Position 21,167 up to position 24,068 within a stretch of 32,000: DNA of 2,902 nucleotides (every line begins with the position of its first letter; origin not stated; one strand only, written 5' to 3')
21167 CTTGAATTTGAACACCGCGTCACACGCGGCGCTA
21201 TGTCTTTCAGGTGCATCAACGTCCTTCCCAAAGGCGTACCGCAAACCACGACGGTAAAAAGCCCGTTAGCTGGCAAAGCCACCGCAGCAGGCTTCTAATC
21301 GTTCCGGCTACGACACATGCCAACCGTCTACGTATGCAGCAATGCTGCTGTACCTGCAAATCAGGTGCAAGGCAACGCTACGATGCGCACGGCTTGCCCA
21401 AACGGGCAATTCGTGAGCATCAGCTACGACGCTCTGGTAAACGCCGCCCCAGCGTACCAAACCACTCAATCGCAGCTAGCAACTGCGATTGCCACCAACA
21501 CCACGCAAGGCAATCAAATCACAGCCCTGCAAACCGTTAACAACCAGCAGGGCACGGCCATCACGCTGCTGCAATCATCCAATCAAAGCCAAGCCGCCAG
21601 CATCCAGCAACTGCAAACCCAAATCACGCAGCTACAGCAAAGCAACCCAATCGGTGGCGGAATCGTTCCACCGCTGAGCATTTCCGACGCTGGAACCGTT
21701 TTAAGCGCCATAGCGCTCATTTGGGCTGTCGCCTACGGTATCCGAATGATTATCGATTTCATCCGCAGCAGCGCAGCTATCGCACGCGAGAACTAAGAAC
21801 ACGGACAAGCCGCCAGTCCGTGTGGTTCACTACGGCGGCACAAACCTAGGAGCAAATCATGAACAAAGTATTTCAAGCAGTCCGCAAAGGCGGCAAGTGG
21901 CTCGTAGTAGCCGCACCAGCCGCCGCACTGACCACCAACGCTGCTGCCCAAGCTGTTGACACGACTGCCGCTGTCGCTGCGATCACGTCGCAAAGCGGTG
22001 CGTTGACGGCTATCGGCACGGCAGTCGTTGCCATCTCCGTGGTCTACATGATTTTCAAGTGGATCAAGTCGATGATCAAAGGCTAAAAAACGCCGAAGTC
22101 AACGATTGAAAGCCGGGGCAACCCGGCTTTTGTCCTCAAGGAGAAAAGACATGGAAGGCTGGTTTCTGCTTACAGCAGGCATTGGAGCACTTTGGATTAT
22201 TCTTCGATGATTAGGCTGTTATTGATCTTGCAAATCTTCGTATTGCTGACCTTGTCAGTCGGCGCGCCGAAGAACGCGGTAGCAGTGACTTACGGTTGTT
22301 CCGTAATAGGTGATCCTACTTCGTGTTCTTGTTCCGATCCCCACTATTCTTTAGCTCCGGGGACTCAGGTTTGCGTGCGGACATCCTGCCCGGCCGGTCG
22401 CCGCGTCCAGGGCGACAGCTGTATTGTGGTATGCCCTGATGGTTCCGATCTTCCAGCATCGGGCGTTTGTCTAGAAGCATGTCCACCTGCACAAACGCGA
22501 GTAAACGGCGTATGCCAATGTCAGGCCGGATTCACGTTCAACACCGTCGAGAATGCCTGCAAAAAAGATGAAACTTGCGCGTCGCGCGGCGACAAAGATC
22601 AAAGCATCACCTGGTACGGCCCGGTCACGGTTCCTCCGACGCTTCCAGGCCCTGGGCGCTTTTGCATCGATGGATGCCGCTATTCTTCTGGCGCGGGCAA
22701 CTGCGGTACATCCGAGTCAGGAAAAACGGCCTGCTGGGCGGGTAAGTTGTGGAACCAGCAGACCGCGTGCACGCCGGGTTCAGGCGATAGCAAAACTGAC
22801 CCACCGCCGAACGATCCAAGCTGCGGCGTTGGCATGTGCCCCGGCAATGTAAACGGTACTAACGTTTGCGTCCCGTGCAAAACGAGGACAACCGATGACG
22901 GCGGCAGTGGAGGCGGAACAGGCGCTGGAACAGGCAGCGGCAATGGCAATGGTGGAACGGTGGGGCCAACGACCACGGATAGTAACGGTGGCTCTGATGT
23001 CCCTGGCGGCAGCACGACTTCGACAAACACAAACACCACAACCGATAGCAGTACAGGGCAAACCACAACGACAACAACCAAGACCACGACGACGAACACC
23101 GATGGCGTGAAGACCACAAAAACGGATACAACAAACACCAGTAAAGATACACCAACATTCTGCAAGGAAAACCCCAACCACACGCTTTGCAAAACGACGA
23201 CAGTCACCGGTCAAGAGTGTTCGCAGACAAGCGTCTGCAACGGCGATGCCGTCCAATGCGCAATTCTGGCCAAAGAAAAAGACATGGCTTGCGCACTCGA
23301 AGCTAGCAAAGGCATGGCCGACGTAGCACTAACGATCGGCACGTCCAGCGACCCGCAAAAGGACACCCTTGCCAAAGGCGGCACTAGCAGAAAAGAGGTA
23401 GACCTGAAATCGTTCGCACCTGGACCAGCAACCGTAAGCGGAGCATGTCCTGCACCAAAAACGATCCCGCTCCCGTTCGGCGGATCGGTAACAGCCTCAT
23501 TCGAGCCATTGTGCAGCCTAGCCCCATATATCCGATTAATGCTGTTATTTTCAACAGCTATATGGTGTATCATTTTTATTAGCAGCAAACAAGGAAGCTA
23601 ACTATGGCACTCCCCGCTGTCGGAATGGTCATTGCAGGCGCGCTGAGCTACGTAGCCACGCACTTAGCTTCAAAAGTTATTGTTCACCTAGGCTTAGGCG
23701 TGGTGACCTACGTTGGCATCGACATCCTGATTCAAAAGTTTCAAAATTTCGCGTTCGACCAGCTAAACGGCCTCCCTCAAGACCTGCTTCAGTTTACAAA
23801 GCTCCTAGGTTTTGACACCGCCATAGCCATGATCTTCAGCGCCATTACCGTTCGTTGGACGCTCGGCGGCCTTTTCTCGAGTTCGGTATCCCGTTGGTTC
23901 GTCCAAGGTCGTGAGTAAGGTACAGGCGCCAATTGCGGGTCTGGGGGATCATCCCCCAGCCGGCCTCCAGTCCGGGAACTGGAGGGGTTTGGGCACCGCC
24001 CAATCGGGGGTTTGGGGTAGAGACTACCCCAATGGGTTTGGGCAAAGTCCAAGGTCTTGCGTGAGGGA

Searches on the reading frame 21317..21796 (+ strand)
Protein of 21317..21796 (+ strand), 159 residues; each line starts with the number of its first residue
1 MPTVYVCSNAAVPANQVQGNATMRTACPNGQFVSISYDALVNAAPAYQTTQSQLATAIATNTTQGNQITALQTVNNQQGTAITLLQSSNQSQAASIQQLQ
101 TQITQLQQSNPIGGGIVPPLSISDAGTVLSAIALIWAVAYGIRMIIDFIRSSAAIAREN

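Call 5: search_protein_families(library=pfam, proteins=[window:21317-21796:+], max_evalue=0.01)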
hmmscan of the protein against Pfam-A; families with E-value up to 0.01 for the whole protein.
window:21317-21796:+ (159 aa): 2 families
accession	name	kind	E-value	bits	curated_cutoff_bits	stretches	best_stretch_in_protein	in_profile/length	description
PF19443.4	DAHL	-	0.00045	20.4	38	1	34-109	35-113/221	DAHL domain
PF08702.15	Fib_alpha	-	0.0058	17.3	29.9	1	56-109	79-131/143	Fibrinogen alpha/beta chain family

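Call 6: search_protein_families(library=phrogs, proteins=[window:21317-21796:+], max_evalue=0.01)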
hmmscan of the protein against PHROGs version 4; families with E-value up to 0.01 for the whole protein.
window:21317-21796:+ (159 aa): 5 families
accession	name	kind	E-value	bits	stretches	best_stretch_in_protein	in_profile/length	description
phrog_4644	-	tail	4.5e-10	40.5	1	91-151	10-68/71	tail protein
phrog_5975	-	unknown function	0.00017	22.3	1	47-110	56-119/182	-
phrog_9110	-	unknown function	0.0012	20.2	1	117-150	27-60/61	-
phrog_4896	-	other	0.0027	18.2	1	36-111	182-251/291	glycerophosphoryl diester phosphodiesterase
phrog_13391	-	unknown function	0.0035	18.4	1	99-148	14-57/59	-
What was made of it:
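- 21317..21796 (+): 159-aa protein with a coiled-coil-like middle and a C-terminal membrane helix; a minor-coat-protein candidate. phrog_4644, C-terminal part, E 4.5e-10 (call 6).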

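Call 62: search_protein_families(library=ncbifam, proteins=[window:21317-21796:+], max_evalue=0.1)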
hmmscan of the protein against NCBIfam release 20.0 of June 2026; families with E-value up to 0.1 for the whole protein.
window:21317-21796:+ (159 aa): 1 family
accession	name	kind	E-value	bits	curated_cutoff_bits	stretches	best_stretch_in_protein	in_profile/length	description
TIGR02231.1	TIGR02231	subfamily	0.039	12.7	112.6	1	42-109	99-166/524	mucoidy inhibitor MuiA family protein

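Call 104: search_protein_families(library=padloc, proteins=[window:21317-21796:+], max_evalue=0.01)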
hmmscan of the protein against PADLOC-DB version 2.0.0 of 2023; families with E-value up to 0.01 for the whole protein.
window:21317-21796:+ (159 aa): 0 families

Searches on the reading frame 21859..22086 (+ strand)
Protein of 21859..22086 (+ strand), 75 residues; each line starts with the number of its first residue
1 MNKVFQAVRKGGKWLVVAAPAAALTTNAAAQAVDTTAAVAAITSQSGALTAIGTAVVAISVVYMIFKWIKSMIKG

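Call 5: search_protein_families(library=pfam, proteins=[window:21859-22086:+], max_evalue=0.01)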
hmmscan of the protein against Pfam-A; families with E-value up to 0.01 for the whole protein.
window:21859-22086:+ (75 aa): 1 family
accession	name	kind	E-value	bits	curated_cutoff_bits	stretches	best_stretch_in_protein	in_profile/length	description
PF05356.16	Phage_Coat_B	-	2.5e-10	40.6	23.5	1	18-72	1-55/56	Inovirus Coat protein B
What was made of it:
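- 21859..22086 (+): Major coat protein precursor, 75 aa: a signal peptide ending AQA, then an acidic / hydrophobic / basic mature part. PF05356 Phage_Coat_B, E 2.5e-10 (call 5).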

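Call 6: search_protein_families(library=phrogs, proteins=[window:21859-22086:+], max_evalue=0.01)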
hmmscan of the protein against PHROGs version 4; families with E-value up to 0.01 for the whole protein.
window:21859-22086:+ (75 aa): 2 families
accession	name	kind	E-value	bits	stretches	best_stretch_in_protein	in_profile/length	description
phrog_2374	-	unknown function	1.2e-12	48.6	1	14-74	14-74/74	-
phrog_2145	-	head and packaging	6.3e-06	27.3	1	15-74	20-81/83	major head protein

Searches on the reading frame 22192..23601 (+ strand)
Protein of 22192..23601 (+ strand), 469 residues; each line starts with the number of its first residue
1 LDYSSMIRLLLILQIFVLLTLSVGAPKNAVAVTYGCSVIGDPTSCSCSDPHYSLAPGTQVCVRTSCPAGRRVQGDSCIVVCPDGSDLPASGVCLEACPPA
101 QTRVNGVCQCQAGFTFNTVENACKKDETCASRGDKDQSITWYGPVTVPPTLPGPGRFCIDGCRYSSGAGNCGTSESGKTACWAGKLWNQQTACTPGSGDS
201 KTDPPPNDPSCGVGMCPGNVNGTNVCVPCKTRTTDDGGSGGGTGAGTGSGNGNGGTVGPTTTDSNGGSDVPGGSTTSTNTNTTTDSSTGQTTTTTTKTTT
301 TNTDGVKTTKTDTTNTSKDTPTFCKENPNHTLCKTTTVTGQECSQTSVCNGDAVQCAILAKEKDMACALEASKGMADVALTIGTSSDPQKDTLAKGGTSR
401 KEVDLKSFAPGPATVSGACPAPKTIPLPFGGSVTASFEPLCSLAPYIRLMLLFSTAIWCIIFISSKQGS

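Call 5: search_protein_families(library=pfam, proteins=[window:22192-23601:+], max_evalue=0.01)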
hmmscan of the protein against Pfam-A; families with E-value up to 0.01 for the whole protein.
window:22192-23601:+ (469 aa): 0 families

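Call 6: search_protein_families(library=phrogs, proteins=[window:22192-23601:+], max_evalue=0.01)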
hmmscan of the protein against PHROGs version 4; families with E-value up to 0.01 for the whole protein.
window:22192-23601:+ (469 aa): 3 families
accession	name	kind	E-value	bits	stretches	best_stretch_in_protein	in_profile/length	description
phrog_4352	-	unknown function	3.8e-38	132.6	1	107-465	85-476/479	-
phrog_19149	-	unknown function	0.003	17.9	1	416-455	344-386/403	-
phrog_20131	-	unknown function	0.0057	16.4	1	415-464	345-397/403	-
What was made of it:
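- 22207..23601 (+): pIII-like adsorption / minor coat protein: signal peptide, Cys-rich N-terminal domains, a G/S/T-rich linker and a C-terminal anchor. phrog_4352, E 3.8e-38 (call 6).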

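Call 62: search_protein_families(library=ncbifam, proteins=[window:22207-23601:+], max_evalue=0.1)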
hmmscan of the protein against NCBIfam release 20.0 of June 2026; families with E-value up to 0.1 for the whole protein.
window:22207-23601:+ (464 aa): 1 family
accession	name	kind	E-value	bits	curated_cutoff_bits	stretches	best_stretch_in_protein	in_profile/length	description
NF041109.1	VF_TspB_C_term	domain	5.8e-10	39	24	1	414-459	1-48/51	virulence factor TspB C-terminal domain-related protein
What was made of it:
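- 22207..23601 (+): NCBIfam NF041109, TspB C-terminal domain, E 5.8e-10 (call 62).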

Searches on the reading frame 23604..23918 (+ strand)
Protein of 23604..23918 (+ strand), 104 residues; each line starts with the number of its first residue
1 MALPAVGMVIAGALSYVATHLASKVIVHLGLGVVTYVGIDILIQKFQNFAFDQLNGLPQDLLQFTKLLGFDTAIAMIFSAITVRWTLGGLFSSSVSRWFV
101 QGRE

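Call 5: search_protein_families(library=pfam, proteins=[window:23604-23918:+], max_evalue=0.01)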
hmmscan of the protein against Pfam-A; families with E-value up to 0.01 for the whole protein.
window:23604-23918:+ (104 aa): 1 family
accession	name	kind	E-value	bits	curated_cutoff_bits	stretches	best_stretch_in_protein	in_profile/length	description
PF10734.14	DUF2523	-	2e-18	67.1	22.1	1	10-87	1-78/80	Protein of unknown function (DUF2523)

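Call 6: search_protein_families(library=phrogs, proteins=[window:23604-23918:+], max_evalue=0.01)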
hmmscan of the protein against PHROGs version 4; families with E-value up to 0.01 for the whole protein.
window:23604-23918:+ (104 aa): 3 families
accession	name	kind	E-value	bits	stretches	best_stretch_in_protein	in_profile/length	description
phrog_1242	-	head and packaging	2.7e-22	79.7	1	7-93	3-89/97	minor head protein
phrog_306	-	head and packaging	2.2e-05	26.1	1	34-87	60-110/115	minor head protein Ace-like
phrog_974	-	head and packaging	0.00098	21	1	27-85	39-97/107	minor head protein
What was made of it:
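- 23604..23918 (+): pVI-like minor coat protein, 104 aa. PF10734 DUF2523, E 2e-18 (call 5). phrog_1242, E 2.7e-22 (call 6).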
